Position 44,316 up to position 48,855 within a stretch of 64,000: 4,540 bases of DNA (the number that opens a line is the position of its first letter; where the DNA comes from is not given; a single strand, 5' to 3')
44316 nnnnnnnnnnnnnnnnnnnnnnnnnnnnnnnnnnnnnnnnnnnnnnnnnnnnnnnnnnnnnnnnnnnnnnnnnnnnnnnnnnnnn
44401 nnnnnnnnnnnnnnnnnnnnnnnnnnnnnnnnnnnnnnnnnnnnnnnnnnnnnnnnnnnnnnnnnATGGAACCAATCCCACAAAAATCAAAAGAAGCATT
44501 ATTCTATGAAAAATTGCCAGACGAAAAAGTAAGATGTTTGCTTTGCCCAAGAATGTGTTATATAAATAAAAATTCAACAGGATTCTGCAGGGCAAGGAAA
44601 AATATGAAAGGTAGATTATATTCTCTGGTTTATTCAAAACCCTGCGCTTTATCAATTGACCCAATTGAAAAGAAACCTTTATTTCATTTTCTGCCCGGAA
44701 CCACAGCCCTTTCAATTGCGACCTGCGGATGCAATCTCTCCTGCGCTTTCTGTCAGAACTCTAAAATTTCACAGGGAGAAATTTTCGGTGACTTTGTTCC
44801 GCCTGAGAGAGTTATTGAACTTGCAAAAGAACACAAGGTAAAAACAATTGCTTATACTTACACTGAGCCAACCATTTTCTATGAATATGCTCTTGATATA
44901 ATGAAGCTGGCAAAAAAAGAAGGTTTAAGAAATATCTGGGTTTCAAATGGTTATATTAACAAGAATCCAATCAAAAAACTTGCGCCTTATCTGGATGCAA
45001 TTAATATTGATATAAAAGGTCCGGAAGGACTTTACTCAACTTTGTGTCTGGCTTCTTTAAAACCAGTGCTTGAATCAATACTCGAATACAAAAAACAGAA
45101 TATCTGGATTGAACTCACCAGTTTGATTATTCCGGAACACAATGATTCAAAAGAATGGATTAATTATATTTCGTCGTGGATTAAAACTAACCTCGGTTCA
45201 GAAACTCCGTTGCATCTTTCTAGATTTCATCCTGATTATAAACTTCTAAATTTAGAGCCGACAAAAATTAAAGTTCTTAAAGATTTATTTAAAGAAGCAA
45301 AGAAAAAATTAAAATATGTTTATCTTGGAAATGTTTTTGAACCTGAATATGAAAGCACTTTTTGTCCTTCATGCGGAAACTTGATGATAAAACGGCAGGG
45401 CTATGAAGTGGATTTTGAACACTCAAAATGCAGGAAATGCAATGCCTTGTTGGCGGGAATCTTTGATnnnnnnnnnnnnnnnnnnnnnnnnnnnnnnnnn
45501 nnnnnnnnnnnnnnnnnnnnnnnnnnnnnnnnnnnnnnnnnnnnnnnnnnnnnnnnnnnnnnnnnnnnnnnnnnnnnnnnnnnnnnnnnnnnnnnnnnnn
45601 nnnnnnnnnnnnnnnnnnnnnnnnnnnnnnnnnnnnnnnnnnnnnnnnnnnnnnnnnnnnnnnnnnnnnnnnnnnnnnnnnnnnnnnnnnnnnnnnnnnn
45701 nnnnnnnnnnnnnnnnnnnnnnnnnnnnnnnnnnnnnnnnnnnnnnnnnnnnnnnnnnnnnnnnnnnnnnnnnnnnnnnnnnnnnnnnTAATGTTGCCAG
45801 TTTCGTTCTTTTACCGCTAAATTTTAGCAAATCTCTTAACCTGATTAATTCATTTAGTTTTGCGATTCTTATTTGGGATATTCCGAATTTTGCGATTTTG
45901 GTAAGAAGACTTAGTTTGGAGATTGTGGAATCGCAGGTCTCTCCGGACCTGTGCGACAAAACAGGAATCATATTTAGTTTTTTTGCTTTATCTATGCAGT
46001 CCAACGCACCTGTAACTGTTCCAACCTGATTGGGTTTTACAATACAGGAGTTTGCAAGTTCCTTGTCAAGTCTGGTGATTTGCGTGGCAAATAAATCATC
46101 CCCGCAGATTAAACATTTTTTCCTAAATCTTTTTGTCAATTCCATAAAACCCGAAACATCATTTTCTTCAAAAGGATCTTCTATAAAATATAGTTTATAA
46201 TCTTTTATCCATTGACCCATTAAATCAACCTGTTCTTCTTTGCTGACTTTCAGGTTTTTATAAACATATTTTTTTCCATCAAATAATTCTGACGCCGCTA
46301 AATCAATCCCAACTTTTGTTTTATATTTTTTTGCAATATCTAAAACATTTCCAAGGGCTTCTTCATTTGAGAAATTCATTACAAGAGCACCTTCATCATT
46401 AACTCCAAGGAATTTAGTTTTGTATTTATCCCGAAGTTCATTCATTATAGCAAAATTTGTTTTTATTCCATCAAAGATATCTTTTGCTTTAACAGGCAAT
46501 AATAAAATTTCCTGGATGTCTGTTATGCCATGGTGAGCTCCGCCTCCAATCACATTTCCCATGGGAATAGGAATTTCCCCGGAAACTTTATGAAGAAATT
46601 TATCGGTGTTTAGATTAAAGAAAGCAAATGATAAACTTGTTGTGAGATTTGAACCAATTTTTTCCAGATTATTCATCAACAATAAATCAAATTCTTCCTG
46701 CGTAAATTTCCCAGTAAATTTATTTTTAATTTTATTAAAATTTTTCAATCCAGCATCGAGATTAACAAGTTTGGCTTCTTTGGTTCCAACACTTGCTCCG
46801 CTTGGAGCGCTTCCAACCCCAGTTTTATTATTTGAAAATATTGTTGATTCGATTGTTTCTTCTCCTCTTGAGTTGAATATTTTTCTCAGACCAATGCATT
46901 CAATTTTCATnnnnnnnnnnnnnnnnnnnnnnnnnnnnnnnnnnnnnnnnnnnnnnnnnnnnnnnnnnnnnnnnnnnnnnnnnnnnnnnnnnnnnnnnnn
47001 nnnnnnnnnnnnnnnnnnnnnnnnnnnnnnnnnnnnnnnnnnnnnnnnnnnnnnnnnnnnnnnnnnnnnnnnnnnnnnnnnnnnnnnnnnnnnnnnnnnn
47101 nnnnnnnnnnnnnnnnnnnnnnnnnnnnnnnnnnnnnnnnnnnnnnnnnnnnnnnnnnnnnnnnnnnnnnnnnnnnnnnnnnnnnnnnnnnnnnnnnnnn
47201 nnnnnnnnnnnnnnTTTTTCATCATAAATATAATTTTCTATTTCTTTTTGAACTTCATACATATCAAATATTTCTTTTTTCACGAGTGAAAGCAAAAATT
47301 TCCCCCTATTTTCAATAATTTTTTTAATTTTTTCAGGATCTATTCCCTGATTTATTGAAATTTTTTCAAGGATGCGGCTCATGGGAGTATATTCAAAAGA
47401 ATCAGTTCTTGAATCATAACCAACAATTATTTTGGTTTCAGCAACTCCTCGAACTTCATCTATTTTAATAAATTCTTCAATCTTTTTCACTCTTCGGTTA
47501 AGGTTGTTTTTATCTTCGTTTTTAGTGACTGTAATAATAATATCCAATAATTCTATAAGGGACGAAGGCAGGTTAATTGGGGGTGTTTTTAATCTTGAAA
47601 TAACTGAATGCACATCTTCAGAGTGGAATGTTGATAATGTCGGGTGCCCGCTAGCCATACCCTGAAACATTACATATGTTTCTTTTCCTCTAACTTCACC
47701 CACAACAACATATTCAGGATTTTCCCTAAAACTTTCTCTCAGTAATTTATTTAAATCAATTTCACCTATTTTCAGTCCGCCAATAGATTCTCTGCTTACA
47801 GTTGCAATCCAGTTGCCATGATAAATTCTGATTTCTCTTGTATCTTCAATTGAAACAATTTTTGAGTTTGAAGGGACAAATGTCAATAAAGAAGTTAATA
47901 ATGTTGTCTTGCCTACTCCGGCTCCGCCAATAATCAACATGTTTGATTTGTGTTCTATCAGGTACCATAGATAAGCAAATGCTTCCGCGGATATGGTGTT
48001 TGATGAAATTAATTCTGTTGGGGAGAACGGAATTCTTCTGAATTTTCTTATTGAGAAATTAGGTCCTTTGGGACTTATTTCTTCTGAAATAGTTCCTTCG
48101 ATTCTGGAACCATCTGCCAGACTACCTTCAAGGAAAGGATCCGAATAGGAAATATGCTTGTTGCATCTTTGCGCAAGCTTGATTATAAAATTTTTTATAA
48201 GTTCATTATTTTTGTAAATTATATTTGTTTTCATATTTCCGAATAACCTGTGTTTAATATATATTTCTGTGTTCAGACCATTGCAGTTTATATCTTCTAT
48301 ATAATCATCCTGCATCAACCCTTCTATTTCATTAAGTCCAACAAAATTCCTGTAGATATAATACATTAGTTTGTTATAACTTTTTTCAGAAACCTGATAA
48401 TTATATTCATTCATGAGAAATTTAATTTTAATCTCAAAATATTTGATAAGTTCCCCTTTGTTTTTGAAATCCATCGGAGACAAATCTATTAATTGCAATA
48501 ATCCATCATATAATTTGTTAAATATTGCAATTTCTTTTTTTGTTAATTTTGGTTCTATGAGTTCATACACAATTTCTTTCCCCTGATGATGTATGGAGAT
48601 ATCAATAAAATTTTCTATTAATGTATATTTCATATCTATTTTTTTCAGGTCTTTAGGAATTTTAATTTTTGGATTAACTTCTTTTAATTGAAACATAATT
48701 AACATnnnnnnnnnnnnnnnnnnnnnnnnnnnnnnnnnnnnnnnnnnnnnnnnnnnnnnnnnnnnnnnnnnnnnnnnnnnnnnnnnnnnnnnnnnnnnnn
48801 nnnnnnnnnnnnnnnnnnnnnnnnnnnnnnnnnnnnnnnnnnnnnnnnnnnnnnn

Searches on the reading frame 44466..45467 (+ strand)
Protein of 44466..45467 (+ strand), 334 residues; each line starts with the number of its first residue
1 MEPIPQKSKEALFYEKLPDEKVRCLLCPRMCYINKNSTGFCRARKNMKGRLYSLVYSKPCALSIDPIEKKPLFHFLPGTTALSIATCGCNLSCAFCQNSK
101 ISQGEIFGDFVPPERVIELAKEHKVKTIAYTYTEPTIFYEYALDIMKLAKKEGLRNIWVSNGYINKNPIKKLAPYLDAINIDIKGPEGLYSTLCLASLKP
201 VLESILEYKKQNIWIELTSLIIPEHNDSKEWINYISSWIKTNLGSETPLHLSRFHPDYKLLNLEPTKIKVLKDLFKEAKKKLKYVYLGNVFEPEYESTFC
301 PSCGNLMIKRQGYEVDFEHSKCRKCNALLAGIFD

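Call 66: search_protein_families(library=pfam, proteins=[window:44466-45467:+], max_evalue=0.00001)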
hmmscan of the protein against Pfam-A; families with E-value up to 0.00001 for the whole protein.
window:44466-45467:+ (334 aa): 3 families
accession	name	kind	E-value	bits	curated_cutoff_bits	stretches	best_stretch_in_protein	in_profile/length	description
PF04055.27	Radical_SAM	-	3.3e-19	70.1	29.5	1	85-229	3-158/166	Radical SAM superfamily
PF13353.11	Fer4_12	-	1.5e-06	29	22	1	83-185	9-115/137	4Fe-4S single cluster domain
PF02150.21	Zn_ribbon_RPB9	-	7.9e-06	26.1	25.2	1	299-326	3-28/36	RNA polymerases M/15 Kd subunit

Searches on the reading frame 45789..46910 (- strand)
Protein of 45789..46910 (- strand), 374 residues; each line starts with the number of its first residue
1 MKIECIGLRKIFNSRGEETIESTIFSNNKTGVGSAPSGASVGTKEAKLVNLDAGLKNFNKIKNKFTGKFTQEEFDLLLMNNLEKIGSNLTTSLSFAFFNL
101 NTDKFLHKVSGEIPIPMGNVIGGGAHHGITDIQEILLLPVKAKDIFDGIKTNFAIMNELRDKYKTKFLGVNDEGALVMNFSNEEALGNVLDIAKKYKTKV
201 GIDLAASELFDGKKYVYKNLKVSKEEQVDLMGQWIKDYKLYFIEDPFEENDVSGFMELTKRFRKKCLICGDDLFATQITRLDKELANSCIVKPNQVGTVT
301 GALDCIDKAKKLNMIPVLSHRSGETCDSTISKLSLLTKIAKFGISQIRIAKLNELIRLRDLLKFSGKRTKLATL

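Call 66: search_protein_families(library=pfam, proteins=[window:45789-46910:-], max_evalue=0.00001)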
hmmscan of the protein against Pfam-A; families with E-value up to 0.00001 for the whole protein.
window:45789-46910:- (374 aa): 2 families
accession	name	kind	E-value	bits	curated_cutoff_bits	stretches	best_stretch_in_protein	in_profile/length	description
PF00113.28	Enolase_C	-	3.5e-45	155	21.5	1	113-362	4-281/296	Enolase, C-terminal TIM barrel domain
PF03952.21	Enolase_N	-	6.2e-10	39.8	35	1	3-97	1-115/131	Enolase, N-terminal domain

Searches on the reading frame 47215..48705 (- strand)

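Call 66: search_protein_families(library=pfam, proteins=[window:47215-48705:-], max_evalue=0.00001)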
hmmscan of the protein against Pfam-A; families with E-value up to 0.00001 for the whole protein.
window:47215-48705:- (497 aa): 1 family
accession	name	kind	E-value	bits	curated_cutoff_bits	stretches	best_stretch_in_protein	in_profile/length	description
PF00437.27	T2SSE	-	1.6e-27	96.6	24.9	1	214-449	104-329/370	Type II/IV secretion system protein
